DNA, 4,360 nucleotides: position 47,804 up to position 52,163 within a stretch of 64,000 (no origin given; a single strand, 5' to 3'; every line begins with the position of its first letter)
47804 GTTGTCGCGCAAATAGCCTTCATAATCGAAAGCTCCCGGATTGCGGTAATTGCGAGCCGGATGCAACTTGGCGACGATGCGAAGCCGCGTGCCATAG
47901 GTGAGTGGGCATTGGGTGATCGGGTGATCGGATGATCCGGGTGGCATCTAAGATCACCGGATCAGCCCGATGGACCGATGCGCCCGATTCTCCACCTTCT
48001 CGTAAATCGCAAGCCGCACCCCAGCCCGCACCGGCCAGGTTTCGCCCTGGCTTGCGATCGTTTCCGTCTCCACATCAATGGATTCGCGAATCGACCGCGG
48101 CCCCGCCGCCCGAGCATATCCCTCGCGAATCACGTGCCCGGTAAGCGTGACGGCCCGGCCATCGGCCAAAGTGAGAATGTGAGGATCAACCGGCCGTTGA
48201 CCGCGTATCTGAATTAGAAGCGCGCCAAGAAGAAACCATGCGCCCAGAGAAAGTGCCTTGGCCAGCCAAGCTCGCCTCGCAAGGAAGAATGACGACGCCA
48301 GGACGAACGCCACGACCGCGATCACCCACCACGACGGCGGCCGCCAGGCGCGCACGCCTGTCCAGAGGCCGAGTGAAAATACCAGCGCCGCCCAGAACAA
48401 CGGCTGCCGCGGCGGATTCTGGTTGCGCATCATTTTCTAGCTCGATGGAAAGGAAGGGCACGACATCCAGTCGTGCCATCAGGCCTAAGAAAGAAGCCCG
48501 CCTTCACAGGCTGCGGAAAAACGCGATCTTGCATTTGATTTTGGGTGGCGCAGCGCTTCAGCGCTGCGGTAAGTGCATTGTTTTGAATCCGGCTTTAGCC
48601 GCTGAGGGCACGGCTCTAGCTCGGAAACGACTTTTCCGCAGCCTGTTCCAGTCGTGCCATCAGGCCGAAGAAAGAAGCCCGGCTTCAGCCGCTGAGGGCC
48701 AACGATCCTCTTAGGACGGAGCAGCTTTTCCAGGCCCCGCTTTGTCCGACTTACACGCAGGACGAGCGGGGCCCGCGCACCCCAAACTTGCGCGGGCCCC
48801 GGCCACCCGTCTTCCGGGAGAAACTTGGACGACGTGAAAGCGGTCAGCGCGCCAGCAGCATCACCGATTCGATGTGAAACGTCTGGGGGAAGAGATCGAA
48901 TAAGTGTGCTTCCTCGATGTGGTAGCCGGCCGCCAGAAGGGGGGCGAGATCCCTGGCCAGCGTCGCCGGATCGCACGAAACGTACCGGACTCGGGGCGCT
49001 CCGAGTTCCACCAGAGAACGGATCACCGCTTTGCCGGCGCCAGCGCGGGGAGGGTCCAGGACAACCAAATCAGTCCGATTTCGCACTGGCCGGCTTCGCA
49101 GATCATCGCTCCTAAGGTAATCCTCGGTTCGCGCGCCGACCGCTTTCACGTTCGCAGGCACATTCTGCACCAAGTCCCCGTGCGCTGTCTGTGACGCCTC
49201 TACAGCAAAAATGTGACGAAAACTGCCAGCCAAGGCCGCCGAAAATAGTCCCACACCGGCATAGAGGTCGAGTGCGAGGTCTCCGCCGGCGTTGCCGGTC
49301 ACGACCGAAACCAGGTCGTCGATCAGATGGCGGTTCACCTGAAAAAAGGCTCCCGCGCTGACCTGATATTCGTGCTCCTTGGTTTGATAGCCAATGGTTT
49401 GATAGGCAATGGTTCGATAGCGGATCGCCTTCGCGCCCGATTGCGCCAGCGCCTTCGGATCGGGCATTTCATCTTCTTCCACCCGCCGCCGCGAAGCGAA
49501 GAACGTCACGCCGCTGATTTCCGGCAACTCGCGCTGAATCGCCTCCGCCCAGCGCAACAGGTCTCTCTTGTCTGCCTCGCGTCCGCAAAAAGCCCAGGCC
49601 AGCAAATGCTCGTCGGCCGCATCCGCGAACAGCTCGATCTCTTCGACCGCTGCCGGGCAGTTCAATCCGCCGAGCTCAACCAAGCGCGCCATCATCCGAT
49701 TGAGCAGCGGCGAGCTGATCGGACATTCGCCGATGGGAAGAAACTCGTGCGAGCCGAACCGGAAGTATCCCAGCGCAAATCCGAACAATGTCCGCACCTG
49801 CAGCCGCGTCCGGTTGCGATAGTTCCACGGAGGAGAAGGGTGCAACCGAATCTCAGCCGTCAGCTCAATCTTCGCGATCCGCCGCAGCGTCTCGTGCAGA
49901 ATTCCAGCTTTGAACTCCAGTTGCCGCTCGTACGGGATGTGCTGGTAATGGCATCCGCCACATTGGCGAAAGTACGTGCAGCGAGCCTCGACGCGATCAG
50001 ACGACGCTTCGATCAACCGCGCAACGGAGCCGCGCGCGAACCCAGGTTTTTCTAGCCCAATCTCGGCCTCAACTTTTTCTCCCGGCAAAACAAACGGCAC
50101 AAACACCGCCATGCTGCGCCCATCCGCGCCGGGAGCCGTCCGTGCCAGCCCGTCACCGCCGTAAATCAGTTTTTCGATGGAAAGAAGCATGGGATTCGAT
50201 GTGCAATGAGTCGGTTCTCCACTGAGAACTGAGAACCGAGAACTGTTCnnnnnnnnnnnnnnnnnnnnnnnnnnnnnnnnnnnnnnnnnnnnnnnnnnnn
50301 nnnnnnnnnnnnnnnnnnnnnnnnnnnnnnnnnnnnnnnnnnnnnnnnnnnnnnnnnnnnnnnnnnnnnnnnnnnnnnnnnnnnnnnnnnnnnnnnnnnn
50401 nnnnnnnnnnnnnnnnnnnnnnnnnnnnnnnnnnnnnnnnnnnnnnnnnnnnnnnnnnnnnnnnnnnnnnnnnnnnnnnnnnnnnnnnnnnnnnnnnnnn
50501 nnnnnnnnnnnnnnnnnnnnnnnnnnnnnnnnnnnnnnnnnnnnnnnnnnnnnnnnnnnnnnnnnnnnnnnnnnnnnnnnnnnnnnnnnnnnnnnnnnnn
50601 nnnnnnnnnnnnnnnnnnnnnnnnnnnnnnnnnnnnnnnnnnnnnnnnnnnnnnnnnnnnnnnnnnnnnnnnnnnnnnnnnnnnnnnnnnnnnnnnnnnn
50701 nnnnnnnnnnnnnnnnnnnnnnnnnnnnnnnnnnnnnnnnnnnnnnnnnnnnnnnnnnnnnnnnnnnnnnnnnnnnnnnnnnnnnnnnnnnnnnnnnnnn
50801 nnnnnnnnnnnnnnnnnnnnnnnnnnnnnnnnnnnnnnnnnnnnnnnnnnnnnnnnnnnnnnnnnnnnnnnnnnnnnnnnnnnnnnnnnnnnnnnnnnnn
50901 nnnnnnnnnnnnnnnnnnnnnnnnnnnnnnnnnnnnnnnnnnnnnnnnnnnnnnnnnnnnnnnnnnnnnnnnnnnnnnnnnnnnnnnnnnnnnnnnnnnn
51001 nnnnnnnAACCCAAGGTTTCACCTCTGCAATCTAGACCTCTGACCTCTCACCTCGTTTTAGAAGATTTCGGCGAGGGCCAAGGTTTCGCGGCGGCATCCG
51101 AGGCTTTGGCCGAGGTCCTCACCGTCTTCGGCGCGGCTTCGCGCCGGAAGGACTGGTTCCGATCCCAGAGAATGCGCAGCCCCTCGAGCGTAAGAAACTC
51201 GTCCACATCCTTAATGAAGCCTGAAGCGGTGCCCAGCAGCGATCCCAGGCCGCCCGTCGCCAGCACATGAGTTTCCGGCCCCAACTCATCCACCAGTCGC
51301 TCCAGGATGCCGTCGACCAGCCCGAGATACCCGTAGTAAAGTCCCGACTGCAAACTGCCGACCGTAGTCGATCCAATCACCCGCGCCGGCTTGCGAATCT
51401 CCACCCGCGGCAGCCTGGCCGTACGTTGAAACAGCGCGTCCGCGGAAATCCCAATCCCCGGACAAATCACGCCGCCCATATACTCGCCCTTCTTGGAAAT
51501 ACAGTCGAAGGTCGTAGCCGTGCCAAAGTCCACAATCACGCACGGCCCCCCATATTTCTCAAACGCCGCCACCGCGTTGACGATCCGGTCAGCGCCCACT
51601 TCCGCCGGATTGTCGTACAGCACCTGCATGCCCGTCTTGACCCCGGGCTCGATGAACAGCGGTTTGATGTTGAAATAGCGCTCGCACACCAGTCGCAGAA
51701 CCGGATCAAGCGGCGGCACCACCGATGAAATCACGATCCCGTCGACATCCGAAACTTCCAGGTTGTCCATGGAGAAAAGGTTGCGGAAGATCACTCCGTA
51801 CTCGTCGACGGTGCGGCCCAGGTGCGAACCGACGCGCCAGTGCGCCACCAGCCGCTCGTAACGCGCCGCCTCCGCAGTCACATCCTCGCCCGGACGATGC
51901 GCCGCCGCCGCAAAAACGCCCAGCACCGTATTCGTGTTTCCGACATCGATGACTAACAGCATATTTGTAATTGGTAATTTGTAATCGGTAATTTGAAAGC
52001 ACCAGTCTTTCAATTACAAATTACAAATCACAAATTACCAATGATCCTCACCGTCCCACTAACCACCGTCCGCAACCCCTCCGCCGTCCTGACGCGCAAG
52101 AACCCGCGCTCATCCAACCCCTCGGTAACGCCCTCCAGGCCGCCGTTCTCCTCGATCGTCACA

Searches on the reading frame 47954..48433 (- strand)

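Call 15: search_protein_families(library=pfam, proteins=[window:47954-48433:-])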
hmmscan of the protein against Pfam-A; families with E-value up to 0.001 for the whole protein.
window:47954-48433:- (159 aa): 1 family
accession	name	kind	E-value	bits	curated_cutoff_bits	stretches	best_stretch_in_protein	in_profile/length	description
PF13567.11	DUF4131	-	4.3e-12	46.5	31.6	1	30-147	2-114/165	Domain of unknown function (DUF4131)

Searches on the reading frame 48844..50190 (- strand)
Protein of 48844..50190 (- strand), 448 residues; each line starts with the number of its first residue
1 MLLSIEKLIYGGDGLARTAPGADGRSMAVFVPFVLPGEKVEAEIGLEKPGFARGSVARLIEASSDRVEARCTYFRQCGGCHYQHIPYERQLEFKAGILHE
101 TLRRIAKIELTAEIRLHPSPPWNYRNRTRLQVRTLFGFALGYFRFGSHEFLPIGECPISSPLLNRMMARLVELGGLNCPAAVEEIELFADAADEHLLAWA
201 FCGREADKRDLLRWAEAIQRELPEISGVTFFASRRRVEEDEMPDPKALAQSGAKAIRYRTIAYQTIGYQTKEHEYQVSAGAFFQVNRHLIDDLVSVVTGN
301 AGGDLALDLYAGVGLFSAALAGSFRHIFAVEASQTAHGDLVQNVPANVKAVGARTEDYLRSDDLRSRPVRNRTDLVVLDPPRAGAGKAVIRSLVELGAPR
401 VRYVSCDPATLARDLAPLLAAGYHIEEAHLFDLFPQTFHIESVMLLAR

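Call 15: search_protein_families(library=pfam, proteins=[window:48844-50190:-])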
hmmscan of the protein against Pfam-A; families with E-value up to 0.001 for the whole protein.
window:48844-50190:- (448 aa): 2 families
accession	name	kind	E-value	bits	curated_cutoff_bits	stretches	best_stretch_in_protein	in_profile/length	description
PF05958.17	tRNA_U5-meth_tr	-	2.8e-22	79.7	23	1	264-448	161-356/357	tRNA (Uracil-5-)-methyltransferase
PF01938.26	TRAM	-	0.00023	21.4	21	1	4-56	11-60/61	TRAM domain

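Call 48: find_encoding_contigs(protein=window:48844-50190:-, flank=2500, max_places=10)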
Protein window:48844-50190:- (448 aa): no gene with exactly this product is on record in the collection.

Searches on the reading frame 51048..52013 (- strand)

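Call 21: search_protein_families(library=pfam, proteins=[window:51048-52013:-])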
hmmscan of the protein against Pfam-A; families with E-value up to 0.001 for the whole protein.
window:51048-52013:- (321 aa): 1 family
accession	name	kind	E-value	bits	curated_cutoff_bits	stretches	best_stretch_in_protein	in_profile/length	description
PF03309.20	Pan_kinase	-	1.9e-75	253.7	24.7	1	19-239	1-205/205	Type III pantothenate kinase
